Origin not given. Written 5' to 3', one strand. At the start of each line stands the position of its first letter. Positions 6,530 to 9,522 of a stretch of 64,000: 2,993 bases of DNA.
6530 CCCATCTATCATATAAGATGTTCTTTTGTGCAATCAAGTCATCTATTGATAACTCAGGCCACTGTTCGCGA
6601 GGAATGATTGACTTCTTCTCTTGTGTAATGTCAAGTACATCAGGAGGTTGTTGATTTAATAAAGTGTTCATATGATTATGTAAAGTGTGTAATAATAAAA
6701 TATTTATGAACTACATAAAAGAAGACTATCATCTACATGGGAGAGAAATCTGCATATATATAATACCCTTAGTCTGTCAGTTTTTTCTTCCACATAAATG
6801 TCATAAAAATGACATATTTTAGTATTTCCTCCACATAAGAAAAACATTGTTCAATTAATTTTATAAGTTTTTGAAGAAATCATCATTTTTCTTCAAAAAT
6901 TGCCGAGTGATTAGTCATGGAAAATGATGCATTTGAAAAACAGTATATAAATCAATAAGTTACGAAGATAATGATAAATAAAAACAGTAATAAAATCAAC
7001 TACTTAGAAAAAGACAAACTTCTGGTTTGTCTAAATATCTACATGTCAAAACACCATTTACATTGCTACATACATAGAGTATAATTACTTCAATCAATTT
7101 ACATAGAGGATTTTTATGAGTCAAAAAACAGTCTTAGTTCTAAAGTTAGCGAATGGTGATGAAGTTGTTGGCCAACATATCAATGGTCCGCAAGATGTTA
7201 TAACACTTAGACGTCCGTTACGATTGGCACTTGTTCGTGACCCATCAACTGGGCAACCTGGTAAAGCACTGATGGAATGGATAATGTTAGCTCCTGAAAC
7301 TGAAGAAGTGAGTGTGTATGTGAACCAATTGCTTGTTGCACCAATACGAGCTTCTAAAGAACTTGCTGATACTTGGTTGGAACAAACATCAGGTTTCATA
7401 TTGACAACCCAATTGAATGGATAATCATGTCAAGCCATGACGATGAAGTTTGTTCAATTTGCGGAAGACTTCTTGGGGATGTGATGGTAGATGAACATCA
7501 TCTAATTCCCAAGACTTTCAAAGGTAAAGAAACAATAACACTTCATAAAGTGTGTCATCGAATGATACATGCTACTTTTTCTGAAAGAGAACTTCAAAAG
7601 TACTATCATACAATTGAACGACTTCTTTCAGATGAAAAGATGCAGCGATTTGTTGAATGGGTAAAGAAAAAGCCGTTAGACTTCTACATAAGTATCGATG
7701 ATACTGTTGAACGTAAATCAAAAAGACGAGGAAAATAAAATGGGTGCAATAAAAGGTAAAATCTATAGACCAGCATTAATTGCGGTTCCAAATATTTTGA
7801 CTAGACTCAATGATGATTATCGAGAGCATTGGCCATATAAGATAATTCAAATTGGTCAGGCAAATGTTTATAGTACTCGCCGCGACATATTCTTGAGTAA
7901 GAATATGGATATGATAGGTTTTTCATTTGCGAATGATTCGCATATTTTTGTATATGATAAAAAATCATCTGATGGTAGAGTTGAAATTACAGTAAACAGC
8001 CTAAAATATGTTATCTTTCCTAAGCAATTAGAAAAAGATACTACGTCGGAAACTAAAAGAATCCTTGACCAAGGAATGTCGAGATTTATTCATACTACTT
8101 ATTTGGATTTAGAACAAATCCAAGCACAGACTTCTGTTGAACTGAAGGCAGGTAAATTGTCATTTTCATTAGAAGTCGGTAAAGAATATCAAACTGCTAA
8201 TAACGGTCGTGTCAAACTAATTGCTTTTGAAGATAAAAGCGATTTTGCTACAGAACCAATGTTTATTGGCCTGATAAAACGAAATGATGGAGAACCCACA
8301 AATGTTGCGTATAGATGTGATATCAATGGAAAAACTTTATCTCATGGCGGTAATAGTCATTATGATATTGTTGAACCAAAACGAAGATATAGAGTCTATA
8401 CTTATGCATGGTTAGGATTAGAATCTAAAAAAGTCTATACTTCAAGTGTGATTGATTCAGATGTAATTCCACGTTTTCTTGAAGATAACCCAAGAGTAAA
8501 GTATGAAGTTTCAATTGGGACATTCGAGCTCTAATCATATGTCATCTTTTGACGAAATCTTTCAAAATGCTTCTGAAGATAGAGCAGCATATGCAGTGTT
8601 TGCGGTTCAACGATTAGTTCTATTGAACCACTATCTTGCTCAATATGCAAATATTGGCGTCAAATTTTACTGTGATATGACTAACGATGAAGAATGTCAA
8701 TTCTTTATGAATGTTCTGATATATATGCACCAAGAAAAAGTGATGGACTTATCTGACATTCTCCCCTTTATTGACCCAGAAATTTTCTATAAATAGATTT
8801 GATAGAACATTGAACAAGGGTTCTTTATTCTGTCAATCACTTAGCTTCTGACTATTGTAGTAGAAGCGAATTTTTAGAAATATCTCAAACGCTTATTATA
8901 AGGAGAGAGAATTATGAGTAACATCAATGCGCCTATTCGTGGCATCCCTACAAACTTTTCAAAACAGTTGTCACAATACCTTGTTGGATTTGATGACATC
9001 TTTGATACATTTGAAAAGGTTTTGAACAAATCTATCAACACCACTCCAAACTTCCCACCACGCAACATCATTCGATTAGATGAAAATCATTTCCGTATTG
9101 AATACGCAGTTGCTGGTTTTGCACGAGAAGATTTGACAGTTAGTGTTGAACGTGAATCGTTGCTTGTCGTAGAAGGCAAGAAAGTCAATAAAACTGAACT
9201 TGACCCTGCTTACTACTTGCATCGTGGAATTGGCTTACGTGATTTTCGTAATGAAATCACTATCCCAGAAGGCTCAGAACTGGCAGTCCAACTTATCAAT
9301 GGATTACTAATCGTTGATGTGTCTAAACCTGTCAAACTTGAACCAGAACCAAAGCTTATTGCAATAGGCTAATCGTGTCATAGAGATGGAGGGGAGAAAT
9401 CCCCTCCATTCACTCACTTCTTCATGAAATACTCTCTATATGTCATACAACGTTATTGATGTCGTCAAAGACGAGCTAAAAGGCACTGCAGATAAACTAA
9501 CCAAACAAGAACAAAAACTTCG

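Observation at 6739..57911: Inverted non-coding element shared 51 kb apart, built from paired IHF-consensus sites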

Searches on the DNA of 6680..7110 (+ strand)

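Call 6: search_dna_similar(query=window:6680-7110:+, collection=phages, mode=distant, max_rows=30)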
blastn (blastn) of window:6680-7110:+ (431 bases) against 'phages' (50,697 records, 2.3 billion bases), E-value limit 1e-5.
No match.

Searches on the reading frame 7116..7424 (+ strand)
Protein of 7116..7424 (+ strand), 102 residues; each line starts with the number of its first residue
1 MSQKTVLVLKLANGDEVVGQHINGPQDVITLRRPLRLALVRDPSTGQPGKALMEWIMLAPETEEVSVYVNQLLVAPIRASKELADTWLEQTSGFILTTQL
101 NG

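Call 10: search_protein_families(library=phrogs, proteins=[window:7116-7424:+])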
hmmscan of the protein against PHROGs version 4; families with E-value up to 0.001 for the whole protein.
window:7116-7424:+ (102 aa): 1 family
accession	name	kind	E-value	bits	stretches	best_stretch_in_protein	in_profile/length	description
phrog_527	-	unknown function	7.6e-05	23.9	1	4-93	2-86/97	-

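Call 51: search_protein_families(library=pfam, proteins=[window:7116-7424:+], max_evalue=0.01)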
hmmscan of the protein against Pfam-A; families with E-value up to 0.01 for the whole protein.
window:7116-7424:+ (102 aa): 0 families

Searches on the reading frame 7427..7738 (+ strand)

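Call 51: search_protein_families(library=pfam, proteins=[window:7427-7738:+], max_evalue=0.01)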
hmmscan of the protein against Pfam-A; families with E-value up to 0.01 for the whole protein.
window:7427-7738:+ (103 aa): 1 family
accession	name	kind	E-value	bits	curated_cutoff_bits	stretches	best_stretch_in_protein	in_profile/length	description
PF01844.29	HNH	-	0.0081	16.7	21.4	0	9-49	1-46/47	HNH endonuclease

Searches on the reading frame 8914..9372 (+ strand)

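Call 51: search_protein_families(library=pfam, proteins=[window:8914-9372:+], max_evalue=0.01)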
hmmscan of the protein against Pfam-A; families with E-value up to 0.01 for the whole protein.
window:8914-9372:+ (152 aa): 1 family
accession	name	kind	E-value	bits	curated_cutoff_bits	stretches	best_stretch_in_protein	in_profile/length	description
PF00011.27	HSP20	-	8.5e-12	45.5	20.8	1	54-151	3-101/102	Hsp20/alpha crystallin family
